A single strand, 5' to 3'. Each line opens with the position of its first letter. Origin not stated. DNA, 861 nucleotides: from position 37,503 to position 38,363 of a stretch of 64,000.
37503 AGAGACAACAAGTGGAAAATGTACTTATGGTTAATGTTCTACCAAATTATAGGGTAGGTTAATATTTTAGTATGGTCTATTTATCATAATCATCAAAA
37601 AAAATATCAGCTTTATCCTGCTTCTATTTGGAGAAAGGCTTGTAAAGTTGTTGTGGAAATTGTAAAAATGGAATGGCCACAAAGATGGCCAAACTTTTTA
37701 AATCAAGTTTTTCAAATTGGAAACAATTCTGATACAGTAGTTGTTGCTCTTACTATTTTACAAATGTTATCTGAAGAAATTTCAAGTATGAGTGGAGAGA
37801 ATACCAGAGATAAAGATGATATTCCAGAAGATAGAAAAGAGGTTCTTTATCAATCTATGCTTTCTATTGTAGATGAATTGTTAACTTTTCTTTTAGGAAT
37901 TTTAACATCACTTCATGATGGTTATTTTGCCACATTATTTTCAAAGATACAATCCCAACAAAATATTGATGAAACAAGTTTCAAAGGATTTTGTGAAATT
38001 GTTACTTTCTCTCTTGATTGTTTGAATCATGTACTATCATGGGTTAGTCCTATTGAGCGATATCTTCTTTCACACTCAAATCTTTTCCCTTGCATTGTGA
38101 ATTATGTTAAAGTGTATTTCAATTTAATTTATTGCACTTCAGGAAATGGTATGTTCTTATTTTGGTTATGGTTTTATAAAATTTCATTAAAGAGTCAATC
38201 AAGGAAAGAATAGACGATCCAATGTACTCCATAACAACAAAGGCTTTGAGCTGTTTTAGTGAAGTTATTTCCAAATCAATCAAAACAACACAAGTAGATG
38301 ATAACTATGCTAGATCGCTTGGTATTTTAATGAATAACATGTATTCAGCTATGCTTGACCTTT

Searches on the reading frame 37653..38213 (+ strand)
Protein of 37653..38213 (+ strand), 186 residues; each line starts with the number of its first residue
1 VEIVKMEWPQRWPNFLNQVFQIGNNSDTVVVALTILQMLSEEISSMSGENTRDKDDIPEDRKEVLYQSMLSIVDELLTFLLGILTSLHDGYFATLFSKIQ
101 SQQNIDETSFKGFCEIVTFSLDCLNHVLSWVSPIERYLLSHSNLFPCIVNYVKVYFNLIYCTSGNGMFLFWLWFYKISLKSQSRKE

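Call 84: search_protein_families(library=pfam, proteins=[window:37653-38213:+], max_evalue=0.001)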
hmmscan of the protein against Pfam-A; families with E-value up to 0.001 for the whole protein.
window:37653-38213:+ (186 aa): 1 family
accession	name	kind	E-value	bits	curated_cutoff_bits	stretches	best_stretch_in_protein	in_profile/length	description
PF08389.18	Xpo1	-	1.7e-13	51.3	22.7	1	2-133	14-118/147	Exportin 1-like protein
